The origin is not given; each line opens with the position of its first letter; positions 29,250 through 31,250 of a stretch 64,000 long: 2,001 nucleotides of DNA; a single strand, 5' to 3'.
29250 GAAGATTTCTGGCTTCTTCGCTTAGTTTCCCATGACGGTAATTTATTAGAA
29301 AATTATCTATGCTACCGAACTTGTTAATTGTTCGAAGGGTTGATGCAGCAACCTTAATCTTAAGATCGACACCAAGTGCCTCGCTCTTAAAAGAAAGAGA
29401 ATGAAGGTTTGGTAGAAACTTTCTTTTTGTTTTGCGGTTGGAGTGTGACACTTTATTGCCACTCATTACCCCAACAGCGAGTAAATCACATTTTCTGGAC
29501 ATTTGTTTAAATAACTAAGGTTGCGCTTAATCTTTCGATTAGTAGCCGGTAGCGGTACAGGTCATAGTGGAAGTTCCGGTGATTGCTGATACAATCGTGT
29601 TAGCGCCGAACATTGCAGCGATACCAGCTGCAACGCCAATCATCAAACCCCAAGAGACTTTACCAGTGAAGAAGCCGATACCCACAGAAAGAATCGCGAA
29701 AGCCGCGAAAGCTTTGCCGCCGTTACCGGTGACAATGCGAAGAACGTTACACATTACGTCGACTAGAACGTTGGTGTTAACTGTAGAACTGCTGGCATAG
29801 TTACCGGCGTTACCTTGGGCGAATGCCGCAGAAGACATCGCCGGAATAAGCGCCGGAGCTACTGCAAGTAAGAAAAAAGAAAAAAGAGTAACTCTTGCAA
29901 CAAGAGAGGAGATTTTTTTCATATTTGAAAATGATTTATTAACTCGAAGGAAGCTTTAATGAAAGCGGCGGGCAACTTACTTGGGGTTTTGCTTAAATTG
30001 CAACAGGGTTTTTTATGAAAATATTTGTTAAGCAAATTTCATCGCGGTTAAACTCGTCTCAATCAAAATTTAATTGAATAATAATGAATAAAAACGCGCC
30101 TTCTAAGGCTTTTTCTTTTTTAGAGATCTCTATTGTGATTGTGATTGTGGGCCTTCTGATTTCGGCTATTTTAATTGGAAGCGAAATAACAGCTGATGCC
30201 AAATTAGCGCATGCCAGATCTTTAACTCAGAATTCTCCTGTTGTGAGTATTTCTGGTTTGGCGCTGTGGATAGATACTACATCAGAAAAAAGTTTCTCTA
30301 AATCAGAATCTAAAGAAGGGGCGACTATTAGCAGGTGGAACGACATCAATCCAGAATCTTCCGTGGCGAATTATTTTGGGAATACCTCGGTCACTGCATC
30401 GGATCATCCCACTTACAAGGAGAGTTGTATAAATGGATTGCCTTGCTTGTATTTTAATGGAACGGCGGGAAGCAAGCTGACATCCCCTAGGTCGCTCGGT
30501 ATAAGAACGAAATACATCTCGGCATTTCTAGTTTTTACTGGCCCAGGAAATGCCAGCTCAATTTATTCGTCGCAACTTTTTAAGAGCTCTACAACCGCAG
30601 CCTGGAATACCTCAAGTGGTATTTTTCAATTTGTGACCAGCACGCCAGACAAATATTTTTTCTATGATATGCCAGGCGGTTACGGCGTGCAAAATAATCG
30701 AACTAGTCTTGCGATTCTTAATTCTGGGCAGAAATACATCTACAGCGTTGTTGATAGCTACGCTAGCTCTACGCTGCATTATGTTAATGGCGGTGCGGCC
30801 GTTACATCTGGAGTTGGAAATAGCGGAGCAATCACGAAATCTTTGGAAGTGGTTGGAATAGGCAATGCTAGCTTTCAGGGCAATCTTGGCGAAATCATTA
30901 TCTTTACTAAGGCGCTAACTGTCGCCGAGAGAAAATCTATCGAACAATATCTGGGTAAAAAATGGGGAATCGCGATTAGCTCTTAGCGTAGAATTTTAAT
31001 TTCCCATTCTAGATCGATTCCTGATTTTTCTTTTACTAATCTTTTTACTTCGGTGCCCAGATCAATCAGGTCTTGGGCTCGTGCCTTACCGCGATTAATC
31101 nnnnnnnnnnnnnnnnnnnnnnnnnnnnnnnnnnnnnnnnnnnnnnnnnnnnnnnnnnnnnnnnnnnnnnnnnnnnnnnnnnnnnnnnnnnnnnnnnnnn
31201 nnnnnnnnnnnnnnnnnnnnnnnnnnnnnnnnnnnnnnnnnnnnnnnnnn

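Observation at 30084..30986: Prepilin-type N-terminus fused to a LamG/concanavalin-like lectin domain, divergently paired with the VirB2-like gene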

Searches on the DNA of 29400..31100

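Call 46: search_rna_families(source=window, start=29400, end=31100, threshold=evalue, max_evalue=1)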
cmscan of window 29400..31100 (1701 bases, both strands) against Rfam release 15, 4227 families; matches with E-value up to 1: 1.
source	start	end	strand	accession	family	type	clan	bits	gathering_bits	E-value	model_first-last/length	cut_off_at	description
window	29874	29922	+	RF04352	Plastid-psbA-4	Cis-reg;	CL00153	22.4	56.8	0.72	1-61/61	no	Plastid-psbA-4 3UTR RNA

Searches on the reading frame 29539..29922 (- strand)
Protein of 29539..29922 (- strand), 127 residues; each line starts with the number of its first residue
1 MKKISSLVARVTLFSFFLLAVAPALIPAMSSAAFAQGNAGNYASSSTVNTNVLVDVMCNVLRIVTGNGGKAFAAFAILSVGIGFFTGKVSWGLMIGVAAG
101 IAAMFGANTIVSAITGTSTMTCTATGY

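Call 3: search_protein_families(library=pfam, proteins=[window:29539-29922:-], max_evalue=1)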
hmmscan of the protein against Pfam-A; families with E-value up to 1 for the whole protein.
window:29539-29922:- (127 aa): 1 family
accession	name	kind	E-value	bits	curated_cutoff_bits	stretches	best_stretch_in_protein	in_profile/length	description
PF04956.18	TrbC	-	1.1e-10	42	27.9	1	14-114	9-98/98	TrbC/VIRB2 pilin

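Call 4: search_protein_families(library=ncbifam, proteins=[window:29539-29922:-], max_evalue=1)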
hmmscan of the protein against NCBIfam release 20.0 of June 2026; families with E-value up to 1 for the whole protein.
window:29539-29922:- (127 aa): 2 families
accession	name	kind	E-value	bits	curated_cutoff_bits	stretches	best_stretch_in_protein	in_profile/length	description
NF010431.0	PRK13857.1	equivalog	1.5e-08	34.7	103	1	17-117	23-119/120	pilin major subunit VirB2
NF052673.1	lpg1681_fam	equivalog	0.0057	17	95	1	1-84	1-80/102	lpg1681 family protein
